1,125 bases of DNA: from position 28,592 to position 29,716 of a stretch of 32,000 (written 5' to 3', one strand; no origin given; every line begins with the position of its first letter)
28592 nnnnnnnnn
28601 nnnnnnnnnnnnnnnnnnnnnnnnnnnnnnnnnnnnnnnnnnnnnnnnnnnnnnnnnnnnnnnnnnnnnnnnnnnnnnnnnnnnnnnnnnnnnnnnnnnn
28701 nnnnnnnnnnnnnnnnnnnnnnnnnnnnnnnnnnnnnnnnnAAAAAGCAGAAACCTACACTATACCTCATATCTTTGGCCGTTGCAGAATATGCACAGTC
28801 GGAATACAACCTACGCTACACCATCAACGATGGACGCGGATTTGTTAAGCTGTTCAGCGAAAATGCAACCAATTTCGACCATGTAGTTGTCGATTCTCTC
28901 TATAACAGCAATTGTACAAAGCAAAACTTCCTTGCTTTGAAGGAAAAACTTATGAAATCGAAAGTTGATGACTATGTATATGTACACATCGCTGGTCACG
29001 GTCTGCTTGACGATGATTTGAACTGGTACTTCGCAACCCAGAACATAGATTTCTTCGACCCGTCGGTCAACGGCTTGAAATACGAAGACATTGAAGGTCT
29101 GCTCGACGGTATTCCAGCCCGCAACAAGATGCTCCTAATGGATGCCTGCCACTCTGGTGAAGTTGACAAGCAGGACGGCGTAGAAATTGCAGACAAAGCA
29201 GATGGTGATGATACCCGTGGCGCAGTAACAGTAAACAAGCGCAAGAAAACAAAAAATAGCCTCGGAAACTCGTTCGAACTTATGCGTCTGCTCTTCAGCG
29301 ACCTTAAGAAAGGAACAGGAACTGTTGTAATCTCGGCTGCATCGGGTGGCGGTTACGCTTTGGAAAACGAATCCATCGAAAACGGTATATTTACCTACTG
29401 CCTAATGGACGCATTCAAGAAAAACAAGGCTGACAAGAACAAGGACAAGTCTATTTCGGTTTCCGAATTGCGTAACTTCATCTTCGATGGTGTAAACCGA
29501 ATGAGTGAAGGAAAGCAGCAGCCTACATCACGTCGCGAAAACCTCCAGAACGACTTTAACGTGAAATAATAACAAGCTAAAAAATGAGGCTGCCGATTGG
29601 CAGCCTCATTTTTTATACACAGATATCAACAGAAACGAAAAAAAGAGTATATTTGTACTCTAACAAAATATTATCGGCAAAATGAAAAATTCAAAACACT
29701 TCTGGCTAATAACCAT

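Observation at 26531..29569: Signal-peptide-bearing WD40 propeller fused to an apparently active caspase (C14) domain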

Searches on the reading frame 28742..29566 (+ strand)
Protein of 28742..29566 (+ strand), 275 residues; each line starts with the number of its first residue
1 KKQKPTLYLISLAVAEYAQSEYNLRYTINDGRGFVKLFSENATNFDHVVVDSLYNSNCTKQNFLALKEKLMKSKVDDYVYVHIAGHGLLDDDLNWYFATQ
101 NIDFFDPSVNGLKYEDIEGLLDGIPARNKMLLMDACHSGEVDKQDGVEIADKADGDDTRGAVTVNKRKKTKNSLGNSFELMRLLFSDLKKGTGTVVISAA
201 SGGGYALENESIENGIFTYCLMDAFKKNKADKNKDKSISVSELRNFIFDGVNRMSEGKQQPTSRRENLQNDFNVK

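Call 21: search_solved_structures(query=window:28751-29566:+, max_evalue=10, show_alignments=4)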
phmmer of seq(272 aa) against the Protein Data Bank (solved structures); distinct sequences matched with E-value up to 10: 2.
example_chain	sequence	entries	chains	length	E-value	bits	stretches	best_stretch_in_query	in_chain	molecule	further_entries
4wd2_A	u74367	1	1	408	0.076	15.8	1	94-142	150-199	Aromatic-amino-acid transaminase TyrB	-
3tat_A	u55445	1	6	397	0.26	14.1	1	96-135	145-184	TYROSINE AMINOTRANSFERASE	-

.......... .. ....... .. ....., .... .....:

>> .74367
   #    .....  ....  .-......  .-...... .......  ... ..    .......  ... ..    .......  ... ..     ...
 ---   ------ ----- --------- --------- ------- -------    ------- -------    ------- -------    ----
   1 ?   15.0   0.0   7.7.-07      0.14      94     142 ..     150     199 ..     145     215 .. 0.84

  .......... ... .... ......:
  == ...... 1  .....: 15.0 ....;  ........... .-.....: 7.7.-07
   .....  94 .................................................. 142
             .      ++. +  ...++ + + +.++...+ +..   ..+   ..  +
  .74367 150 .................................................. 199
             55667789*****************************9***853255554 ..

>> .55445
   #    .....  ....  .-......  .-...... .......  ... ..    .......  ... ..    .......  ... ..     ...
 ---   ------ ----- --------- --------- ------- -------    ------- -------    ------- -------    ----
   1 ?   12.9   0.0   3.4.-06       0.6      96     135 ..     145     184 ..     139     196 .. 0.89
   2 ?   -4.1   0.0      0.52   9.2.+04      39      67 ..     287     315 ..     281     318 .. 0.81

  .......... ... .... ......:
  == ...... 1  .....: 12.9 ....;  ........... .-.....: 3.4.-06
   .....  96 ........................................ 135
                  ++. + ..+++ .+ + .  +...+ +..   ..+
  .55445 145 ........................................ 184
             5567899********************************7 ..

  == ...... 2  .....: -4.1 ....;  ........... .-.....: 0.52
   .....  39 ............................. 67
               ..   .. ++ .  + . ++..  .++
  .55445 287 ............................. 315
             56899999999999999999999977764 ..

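Call 35: search_solved_structures(query=A3, max_evalue=1, show_alignments=4)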
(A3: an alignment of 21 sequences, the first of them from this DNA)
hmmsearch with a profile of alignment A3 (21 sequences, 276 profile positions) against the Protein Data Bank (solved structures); distinct sequences matched with E-value up to 1: 26.
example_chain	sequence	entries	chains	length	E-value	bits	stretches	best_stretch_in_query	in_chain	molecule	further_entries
6w8s_A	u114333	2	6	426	4.9e-10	42.5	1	10-158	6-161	Metacaspase-4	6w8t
4f6o_A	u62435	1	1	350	2.7e-09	40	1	10-144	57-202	Metacaspase-1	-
6w8r_A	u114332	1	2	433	7.1e-08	35.4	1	10-158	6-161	Metacaspase-4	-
7qp0_A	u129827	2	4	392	9e-08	35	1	11-144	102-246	Metacaspase-1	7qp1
4f6p_A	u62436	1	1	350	2.1e-07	33.9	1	10-94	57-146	Metacaspase-1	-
3bij_A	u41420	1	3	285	4.4e-06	29.5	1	23-229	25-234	Uncharacterized protein GSU0716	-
4afr_A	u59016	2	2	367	5.6e-06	29.1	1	6-143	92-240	METACASPASE | METACASPASE MCA2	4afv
4afp_A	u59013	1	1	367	7.7e-06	28.7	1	6-143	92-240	METACASPASE MCA2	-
4af8_A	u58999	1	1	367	1.5e-05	27.8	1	6-143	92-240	METACASPASE MCA2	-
8a53_A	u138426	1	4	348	0.0011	21.6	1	16-156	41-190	Metacaspase-9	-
9n3d_A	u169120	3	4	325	0.0013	21.4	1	16-155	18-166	Metacaspase-9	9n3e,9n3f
3v4o_A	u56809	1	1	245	0.26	13.9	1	80-137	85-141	Mucosa-associated lymphoid tissue lymphoma translocation protein 1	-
6gfk_A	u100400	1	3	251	0.5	12.9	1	94-135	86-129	U6 small nuclear RNA (adenine-(43)-N(6))-methyltransferase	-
2h00_A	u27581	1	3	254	0.51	12.9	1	94-135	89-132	methyltransferase 10 domain containing protein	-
6gfn_A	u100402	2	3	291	0.6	12.7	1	94-135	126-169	U6 small nuclear RNA (adenine-(43)-N(6))-methyltransferase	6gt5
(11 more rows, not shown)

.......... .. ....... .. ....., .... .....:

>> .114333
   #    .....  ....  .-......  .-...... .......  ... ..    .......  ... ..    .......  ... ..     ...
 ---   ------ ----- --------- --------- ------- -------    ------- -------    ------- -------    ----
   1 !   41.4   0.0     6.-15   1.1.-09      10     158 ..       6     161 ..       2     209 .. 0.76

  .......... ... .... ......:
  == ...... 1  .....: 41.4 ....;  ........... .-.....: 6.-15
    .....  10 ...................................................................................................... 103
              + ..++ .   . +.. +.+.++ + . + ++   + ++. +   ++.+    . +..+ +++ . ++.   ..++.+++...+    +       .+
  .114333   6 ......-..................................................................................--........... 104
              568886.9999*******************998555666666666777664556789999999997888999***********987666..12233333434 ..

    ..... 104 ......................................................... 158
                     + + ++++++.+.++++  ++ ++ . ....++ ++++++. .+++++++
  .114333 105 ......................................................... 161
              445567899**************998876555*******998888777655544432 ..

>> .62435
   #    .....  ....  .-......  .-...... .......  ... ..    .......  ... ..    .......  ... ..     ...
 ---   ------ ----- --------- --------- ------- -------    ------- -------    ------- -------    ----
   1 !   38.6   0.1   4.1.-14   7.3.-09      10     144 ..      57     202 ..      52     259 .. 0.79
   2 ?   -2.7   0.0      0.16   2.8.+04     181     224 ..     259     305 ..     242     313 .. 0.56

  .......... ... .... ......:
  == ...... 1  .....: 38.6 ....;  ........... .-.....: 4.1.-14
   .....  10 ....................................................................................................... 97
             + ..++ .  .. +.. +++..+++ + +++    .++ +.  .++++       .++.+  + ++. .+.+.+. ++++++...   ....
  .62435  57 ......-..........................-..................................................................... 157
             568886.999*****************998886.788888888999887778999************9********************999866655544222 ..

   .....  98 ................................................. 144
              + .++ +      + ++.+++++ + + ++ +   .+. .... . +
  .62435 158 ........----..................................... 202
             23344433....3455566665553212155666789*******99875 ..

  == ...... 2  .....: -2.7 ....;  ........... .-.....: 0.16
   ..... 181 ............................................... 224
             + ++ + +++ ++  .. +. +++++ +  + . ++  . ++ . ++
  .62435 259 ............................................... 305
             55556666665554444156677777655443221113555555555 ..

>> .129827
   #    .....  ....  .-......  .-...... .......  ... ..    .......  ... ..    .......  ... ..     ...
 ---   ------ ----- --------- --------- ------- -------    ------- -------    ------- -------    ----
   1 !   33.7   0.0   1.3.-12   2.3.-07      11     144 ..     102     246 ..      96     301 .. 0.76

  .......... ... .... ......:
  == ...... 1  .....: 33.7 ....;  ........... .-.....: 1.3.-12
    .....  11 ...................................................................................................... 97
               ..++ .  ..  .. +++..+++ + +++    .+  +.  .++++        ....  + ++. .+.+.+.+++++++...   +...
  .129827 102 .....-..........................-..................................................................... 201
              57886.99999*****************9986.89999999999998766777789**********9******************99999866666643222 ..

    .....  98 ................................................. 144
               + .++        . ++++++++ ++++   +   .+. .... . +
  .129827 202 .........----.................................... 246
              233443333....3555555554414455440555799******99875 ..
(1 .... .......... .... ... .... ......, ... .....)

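Call 77: search_protein_representatives(protein=window:28742-29566:+)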
Query: 275 residues. Proteins with E-value up to 0.001 (for the whole library): 14932; up to 1e-10: 5423; up to 1e-30: 2571. The best 150 are listed.
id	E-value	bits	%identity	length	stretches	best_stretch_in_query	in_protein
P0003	3.5e-174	593.8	98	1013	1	1-275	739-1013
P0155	5.7e-84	298.1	53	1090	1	3-274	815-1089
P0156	3.5e-82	292.3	51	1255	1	2-274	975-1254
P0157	9.1e-79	281.1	50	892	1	4-274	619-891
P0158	1.6e-78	280.3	51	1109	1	4-274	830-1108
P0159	1.7e-78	280.2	52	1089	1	6-273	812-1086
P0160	5.5e-78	278.5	52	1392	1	4-274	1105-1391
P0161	8.4e-78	277.9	49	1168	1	2-274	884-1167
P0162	9.3e-78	277.8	53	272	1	12-274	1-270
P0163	4.3e-77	275.6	50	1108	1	4-274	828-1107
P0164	1.6e-76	273.7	52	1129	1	4-273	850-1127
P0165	8.5e-76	271.4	50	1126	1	4-274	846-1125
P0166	9.7e-76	271.2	47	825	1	1-274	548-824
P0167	1.6e-75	270.5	52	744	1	4-272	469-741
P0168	1.6e-75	270.4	48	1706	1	1-274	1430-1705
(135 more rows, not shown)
